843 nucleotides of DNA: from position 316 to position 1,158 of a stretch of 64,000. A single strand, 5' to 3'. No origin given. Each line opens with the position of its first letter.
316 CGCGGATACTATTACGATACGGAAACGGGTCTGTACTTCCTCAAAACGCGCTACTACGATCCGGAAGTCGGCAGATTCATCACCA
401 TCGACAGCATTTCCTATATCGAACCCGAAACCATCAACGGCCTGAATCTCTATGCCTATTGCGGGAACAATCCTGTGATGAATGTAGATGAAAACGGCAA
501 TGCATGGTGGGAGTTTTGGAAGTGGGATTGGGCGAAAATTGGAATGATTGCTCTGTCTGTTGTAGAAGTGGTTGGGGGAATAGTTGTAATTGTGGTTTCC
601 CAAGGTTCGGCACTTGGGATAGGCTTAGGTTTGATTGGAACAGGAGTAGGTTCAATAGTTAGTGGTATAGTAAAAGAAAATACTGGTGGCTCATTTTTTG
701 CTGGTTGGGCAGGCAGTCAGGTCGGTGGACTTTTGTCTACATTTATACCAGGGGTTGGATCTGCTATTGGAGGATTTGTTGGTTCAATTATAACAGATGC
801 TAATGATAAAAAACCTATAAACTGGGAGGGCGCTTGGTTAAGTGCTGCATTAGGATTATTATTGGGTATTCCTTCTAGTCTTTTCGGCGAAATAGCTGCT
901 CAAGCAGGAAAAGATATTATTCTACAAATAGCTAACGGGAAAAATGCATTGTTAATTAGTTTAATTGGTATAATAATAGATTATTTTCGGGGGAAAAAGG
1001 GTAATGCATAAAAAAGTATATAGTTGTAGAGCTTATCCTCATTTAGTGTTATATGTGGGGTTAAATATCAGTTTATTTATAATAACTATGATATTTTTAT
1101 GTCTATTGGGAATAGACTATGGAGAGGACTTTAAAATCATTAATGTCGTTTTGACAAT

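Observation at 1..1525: RHS polymorphic-toxin tail with a glycine-zipper membrane-toxin CT and overlapping immunity gene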

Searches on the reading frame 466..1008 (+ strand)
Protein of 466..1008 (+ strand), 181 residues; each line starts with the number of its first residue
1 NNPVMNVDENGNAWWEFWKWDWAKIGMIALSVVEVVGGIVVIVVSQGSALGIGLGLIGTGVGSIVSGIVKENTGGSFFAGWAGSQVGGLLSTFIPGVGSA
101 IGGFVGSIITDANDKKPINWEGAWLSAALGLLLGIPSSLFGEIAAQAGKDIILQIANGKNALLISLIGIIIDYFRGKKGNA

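Call 7: search_protein_families(library=pfam, max_evalue=1, proteins=[window:511-1008:+])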
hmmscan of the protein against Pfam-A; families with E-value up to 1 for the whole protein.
seq(166 aa): 1 family
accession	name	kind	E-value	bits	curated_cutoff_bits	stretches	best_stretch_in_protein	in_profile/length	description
PF13488.11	Gly-zipper_Omp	-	0.028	14.8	25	1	65-94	3-38/46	Glycine zipper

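Call 8: search_protein_families(library=ncbifam, max_evalue=1, proteins=[window:511-1008:+])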
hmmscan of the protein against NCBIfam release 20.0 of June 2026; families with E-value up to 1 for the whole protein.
seq(166 aa): 1 family
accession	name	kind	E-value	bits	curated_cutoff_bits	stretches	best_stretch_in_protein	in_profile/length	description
TIGR00889.1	2A0110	subfamily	0.96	8.4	446.1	1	72-113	346-388/418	nucleoside permease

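Call 10: find_homologous_proteins(query=window:466-1008:+, max_evalue=0.01)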
Query seq(181 aa) (181 aa): 23 proteins with E <= 0.01 among 1690 candidates.
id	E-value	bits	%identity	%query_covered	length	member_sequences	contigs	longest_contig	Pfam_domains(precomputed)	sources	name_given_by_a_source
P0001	3.8e-106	371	100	100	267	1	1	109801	PF25023.2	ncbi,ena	-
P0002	4.1e-71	257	67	99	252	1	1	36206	-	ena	-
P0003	9.9e-61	223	60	99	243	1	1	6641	-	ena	-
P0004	3.8e-57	211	59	98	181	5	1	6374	-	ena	-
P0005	1.5e-52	196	57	99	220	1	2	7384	-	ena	-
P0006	2.1e-47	180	51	98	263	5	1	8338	-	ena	-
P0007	7.8e-44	168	53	98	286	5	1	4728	PF25023.2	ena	-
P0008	3.3e-39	153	51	87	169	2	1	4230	-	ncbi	-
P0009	5.6e-37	146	48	95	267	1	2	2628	PF25023.2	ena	-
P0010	3.0e-36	143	44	98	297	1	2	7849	-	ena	-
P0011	2.2e-33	134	67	53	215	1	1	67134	-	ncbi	-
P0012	1.0e-27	115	43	97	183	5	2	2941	-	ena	-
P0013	1.6e-14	72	84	24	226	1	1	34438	PF25023.2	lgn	-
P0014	8.1e-11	60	54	41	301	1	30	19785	PF25023.2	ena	-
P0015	9.8e-10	57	60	27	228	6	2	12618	-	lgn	-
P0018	1.0e-6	47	49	43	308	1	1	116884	PF25023.2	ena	-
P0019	1.0e-6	47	85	14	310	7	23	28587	-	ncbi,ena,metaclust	metaclust:\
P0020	1.2e-6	47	84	14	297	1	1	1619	-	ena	-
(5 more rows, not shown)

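Call 11: find_encoding_contigs(protein=P0001, flank=10000, max_places=10)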
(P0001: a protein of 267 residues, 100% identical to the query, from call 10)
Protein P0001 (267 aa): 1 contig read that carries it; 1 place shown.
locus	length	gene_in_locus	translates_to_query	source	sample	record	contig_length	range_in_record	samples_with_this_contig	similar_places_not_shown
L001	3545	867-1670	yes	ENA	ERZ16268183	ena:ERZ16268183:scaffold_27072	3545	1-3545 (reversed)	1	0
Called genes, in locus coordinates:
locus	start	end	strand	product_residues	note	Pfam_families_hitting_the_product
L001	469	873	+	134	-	-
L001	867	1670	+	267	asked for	PF25023:TEN_YD-shell (weak)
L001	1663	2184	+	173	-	-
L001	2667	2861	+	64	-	-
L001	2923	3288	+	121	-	PF18977:DUF5713 (weak)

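Call 18: search_protein_families(library=pfam, proteins=[P0025], max_evalue=0.01)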
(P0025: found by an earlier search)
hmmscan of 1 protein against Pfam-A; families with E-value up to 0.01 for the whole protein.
P0025 (1984 aa): 1 family
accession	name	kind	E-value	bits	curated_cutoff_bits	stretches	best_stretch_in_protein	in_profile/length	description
PF05593.20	RHS_repeat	-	5.7e-21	74.8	22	1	927-961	1-35/38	RHS Repeat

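Call 23: find_encoding_contigs(protein=P0025, flank=6000, max_places=3)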
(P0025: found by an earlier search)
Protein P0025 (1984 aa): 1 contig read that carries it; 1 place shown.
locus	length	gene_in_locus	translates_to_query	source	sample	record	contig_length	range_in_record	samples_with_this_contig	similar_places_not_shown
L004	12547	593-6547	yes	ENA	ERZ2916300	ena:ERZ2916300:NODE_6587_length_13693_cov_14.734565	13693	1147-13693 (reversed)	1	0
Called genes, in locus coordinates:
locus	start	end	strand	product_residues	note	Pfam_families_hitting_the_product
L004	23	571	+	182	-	-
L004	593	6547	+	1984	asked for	PF05593:RHS_repeat (faint), PF25023:TEN_YD-shell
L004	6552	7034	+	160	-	-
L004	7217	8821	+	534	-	PF05593:RHS_repeat (faint), PF25023:TEN_YD-shell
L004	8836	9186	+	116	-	-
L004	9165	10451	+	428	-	PF25023:TEN_YD-shell (faint), PF05593:RHS_repeat (faint)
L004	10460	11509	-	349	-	PF13936:HTH_38, PF00665:rve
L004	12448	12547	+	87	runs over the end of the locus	-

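Call 24: find_encoding_contigs(protein=P0002, flank=8000, max_places=3)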
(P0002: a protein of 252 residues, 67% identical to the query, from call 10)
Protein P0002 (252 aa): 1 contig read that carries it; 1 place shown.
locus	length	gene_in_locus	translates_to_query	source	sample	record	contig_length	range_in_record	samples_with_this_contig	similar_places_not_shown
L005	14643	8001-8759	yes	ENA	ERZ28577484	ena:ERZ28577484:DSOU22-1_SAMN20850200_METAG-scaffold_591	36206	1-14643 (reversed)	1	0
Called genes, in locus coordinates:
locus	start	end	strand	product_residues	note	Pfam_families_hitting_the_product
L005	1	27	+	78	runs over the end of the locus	PF00550:PP-binding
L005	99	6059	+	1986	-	PF05593:RHS_repeat (weak), PF25023:TEN_YD-shell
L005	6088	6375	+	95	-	-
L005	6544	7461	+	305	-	-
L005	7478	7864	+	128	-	-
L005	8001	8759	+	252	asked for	-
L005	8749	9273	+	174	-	-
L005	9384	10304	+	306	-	PF25023:TEN_YD-shell (weak), PF14021:TNT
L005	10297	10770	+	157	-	-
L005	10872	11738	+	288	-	-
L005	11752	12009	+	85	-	-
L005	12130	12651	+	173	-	PF00881:Nitroreductase, PF14512:TM1586_NiRdase, PF00881:Nitroreductase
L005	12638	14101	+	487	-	PF14399:BtrH_N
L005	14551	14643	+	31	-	?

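Call 25: find_encoding_contigs(protein=P0003, flank=8000, max_places=3)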
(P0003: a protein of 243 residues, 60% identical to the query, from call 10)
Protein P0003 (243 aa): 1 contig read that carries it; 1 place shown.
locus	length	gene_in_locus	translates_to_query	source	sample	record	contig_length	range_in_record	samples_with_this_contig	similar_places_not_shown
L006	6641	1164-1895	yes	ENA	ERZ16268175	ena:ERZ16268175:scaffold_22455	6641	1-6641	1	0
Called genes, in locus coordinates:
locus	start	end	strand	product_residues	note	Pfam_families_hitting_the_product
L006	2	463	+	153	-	?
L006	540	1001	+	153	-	-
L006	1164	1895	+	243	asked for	-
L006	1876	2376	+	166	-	-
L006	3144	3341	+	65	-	-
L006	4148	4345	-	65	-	-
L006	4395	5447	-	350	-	PF01076:Mob_Pre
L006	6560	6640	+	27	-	?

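Call 27: find_encoding_contigs(protein=P0006, flank=6000, max_places=3)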
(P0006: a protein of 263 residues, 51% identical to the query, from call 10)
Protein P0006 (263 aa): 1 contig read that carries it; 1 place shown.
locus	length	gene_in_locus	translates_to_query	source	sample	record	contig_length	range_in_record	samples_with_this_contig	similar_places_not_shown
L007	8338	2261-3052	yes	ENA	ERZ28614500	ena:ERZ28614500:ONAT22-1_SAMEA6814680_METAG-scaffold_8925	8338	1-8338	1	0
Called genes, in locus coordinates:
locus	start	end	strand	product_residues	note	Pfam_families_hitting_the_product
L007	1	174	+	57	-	?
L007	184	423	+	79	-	-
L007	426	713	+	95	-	PF25023:TEN_YD-shell (weak)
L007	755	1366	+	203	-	-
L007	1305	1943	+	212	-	-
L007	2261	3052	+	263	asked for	-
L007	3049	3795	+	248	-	-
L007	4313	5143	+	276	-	-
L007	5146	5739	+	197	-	-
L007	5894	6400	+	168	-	PF25023:TEN_YD-shell (weak)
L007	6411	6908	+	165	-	-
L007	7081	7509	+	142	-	-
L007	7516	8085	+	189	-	-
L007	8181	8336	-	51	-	?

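Call 28: find_encoding_contigs(protein=P0010, flank=6000, max_places=3)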
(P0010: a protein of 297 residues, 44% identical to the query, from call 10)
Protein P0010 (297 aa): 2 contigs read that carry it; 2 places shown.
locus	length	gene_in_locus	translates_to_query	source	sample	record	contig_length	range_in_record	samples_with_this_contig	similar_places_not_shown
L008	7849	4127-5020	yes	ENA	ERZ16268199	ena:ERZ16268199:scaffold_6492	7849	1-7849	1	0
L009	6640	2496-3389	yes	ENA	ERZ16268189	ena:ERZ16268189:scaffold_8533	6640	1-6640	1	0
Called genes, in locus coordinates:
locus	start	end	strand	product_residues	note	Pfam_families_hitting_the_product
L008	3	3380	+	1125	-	?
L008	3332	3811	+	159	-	-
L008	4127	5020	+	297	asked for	-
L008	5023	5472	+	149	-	PF20197:DUF6560 (weak)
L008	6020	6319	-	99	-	-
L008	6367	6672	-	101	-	-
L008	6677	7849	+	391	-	?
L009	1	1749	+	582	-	?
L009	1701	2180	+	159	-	-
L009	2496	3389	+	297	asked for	-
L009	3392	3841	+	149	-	PF20197:DUF6560 (weak)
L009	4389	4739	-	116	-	-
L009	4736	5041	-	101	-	-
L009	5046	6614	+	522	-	PF00239:Resolvase, PF07508:Recombinase, PF13408:Zn_ribbon_recom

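Call 42: search_protein_representatives(alignment_id=A2)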
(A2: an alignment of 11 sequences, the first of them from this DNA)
Query: 11 sequences, 167 profile positions. Proteins with E-value up to 0.001 (for the whole library): 100; up to 1e-10: 50; up to 1e-30: 12. The best 100 are listed.
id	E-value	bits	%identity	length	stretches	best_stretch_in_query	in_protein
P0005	3.0e-65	235.7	-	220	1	1-167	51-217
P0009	2.9e-63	229.2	-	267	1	1-165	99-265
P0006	2.8e-61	222.8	-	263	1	1-164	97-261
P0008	1.1e-60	220.9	-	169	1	1-163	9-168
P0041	2.1e-58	213.4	-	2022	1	1-164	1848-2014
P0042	1.0e-56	208.0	-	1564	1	1-166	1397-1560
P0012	8.9e-52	191.9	-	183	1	1-162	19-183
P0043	3.8e-42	160.5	-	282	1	14-166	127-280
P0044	5.5e-37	143.8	-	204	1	7-166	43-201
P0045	1.4e-35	139.2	-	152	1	15-163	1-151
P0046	4.2e-33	131.1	-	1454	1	18-165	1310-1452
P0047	6.8e-32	127.2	-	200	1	11-161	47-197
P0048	1.8e-30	122.5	-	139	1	30-165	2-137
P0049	2.5e-30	122.1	-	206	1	17-162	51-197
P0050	1.5e-29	119.5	-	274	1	13-162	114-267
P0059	1.7e-26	109.6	-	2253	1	9-163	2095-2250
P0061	5.3e-24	101.5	-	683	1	12-164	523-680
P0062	2.0e-22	96.4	-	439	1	13-165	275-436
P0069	7.6e-16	75.0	-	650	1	2-123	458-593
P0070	7.8e-15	71.7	-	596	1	15-158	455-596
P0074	2.3e-13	66.9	-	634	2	11-80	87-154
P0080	6.8e-12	62.1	-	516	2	11-97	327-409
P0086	1.7e-10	57.5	-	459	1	6-103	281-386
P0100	3.7e-08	50.0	-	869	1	2-142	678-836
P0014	1.4e-05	41.5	-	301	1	1-121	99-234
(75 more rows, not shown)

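Call 43: search_protein_families(library=pfam, proteins=[P0061, P0062, P0069, P0070, P0074, P0080, P0100, P0086, P0046, P0042], max_evalue=0.001)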
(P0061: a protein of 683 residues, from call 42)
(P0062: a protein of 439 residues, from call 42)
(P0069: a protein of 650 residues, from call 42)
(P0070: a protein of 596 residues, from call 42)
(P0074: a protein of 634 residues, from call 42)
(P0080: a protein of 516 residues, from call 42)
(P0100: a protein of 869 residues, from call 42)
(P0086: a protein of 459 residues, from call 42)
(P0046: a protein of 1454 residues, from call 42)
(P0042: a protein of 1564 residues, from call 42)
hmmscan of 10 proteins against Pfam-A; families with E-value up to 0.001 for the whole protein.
P0061 (683 aa): 1 family
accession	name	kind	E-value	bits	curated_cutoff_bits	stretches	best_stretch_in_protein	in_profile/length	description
PF05593.20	RHS_repeat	-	3.7e-16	59.5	22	1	219-247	1-29/38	RHS Repeat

P0062 (439 aa): 0 families

P0069 (650 aa): 1 family
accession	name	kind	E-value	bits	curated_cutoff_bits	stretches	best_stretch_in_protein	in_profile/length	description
PF05593.20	RHS_repeat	-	2.7e-10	40.8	22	1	163-195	1-34/38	RHS Repeat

P0070 (596 aa): 1 family
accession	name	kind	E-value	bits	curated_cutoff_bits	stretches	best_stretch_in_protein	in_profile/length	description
PF05593.20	RHS_repeat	-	1.6e-12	47.9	22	0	146-170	5-29/38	RHS Repeat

P0074 (634 aa): 3 families
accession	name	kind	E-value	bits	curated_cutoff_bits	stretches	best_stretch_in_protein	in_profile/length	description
PF13306.12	LRR_5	-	3e-13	50.2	27.7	2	307-361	13-112/127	BspA type Leucine rich repeat region (6 copies)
PF02368.24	Big_2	-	5.9e-09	36.2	22.8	1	524-554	36-66/79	Bacterial Ig-like domain (group 2)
PF00404.24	Dockerin_1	-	1.5e-05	25.5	22.9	1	576-627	1-52/57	Dockerin type I domain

P0080 (516 aa): 0 families

P0100 (869 aa): 1 family
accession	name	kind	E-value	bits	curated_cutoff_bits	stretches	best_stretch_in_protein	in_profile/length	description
PF05593.20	RHS_repeat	-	3.4e-18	66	22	0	340-369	1-30/38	RHS Repeat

P0086 (459 aa): 0 families

P0046 (1454 aa): 1 family
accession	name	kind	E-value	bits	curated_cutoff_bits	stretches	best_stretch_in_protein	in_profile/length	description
PF05593.20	RHS_repeat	-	4.2e-08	33.8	22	0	402-434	7-38/38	RHS Repeat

P0042 (1564 aa): 2 families
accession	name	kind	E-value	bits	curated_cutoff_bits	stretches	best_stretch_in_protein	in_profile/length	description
PF05593.20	RHS_repeat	-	5.4e-21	74.9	22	0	1097-1126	1-30/38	RHS Repeat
PF20148.4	DUF6531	-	0.0007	20.3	24.1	0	132-195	16-71/74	Domain of unknown function (DUF6531)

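Call 44: predict_structure(alignment_id=A2)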
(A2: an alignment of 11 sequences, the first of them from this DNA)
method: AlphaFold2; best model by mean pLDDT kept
length: 169 residues; sequences in the alignment: 11
mean_pLDDT: 66.2   pTM: 0.58
mean pLDDT of the five models: 66.2, 63.9, 63.6, 63.1, 58.6
residues with pLDDT >= 90: 0; 70-90: 90; 50-70: 43; < 50: 36
segments of 3 or more residues with pLDDT < 50: 127-129, 131-154, 164-169
pLDDT, mean of each block of 10 residues (from residue 1): 59 81 76 69 76 78 81 75 67 76 79 69 52 47 42 49 47
secondary structure, 60 per line:
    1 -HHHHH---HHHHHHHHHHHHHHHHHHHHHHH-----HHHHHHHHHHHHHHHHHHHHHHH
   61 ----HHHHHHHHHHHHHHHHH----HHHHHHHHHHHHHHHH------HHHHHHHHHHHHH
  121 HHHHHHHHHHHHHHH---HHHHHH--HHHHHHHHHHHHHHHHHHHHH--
elements in order: H2-6 H10-32 H38-60 H65-81 H86-101 H108-135 H139-144 H147-167

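Call 48: fold_search(model_id=the predicted structure, library=pdb)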
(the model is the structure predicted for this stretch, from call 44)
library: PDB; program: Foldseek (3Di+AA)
matches with E <= 10: 327; with E <= 0.001: 0
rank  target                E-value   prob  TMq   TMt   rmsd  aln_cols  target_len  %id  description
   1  7td3_R                5.5e-01  0.18  0.24  0.17  16.8       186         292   13  Sphingosine-1-phosphate receptor 1-Gi complex bound to S1P (released 2022-02-09)
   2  8olt_Y                7.4e-01  0.80  0.34  0.40  13.2       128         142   14  Mitochondrial complex I from Mus musculus in the active state bound with piericidin A (released 2023-08-09)
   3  7vgz_B                7.4e-01  0.14  0.24  0.17  17.3       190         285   16  MT1-remalteon-Gi complex (released 2022-03-02)
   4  7vif_F                8.9e-01  0.14  0.24  0.17  16.6       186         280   12  Cryo-EM structure of Gi coupled Sphingosine 1-phosphate receptor bound with (S)-FTY720-P (released 2022-09-28)
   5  3v2w                  9.4e-01  0.13  0.24  0.12  17.0       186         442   12  Crystal Structure of a Lipid G protein-Coupled Receptor at 3.35A (released 2012-02-15)
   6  7vgy_A                9.8e-01  0.13  0.23  0.17  16.6       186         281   13  Melatonin receptor1-2-Iodomelatonin-Gicomplex (released 2022-03-02)
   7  6tq4_A                1.0e+00  0.14  0.25  0.17  17.6       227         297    8  Crystal structure of the Orexin-1 receptor in complex with Compound 16 (released 2020-01-01)
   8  7ew7_D                1.1e+00  0.11  0.23  0.17  16.9       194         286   11  Cryo-EM structure of SEW2871-bound Sphingosine-1-phosphate receptor 1 in complex with Gi protein (released 2021-09-29)
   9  8yic_R                1.1e+00  0.13  0.24  0.17  16.9       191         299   11  SAR247799-bound S1PR1-Gi protein complex (released 2024-12-11)
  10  9m3s_R                1.1e+00  0.13  0.25  0.15  16.6       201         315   10  Cryo-EM structure of the histamine-bound zTAAR13a-Gs complex (released 2026-03-11)
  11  7piv_R                1.1e+00  0.12  0.24  0.17  18.2       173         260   12  Active Melanocortin-4 receptor (MC4R)- Gs protein complex bound to agonist NDP-alpha-MSH at 2.86 A resolution. (released 2021-11-17)
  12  9ejz_R                1.2e+00  0.08  0.20  0.15  17.5       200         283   16  Human M5 muscarinic acetylcholine receptor complex with mini-Gq, agonist acetylcholine and positive allosteric modulat (released 2025-08-13)
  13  6j20                  1.2e+00  0.16  0.26  0.14  14.6       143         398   12  Crystal structure of the human NK1 substance P receptor (released 2019-03-06)
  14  8zsv_R                1.3e+00  0.09  0.22  0.16  17.2       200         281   12  Cryo-EM structure of the RO5263397-bound mTAAR1-Gs complex (released 2024-07-24)
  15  7xw9_R                1.4e+00  0.13  0.23  0.16  13.8       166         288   12  Cryo-EM structure of the TRH-bound human TRHR-Gq complex (released 2022-12-28)
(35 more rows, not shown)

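Call 49: search_solved_structures(query=A2, max_evalue=10, show_alignments=2)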
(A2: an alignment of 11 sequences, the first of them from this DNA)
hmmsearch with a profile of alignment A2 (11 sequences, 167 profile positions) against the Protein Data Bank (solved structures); distinct sequences matched with E-value up to 10: 1.
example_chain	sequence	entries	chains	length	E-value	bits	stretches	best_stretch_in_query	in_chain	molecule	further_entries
3prl_A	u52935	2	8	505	1.3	12.4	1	25-118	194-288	NADP-dependent glyceraldehyde-3-phosphate dehydrogenase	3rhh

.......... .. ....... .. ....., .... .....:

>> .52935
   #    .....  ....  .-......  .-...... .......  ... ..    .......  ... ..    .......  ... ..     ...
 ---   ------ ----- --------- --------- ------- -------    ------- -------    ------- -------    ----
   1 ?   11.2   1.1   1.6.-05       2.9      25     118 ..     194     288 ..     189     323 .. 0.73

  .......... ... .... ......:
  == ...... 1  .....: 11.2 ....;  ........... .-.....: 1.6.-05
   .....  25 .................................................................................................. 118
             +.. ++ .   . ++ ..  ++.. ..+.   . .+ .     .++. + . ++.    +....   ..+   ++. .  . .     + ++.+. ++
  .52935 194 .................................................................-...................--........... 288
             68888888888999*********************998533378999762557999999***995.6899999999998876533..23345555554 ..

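Call 50: search_protein_families(library=pfam, alignment_id=A2, max_evalue=1)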
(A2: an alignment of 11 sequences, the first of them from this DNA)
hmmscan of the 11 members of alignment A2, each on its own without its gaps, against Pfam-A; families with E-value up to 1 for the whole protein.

A. member 1, seq(169 aa): 1 family
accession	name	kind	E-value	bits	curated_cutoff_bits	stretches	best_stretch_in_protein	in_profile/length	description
PF13488.11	Gly-zipper_Omp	-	0.059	13.8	25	1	68-97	3-38/46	Glycine zipper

B. families by the number of members that match (of 11 scanned): 6 families
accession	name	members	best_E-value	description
PF06897.17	DUF1269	3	0.027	Protein of unknown function (DUF1269)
PF13430.11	DUF4112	2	0.021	Domain of unknown function (DUF4112)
PF04306.18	DUF456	1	0.00097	Protein of unknown function (DUF456)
PF18195.6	GatD_N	1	0.027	GatD N-terminal domain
PF13488.11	Gly-zipper_Omp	1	0.059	Glycine zipper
PF03946.19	Ribosomal_L11_N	1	0.24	Ribosomal protein L11, N-terminal domain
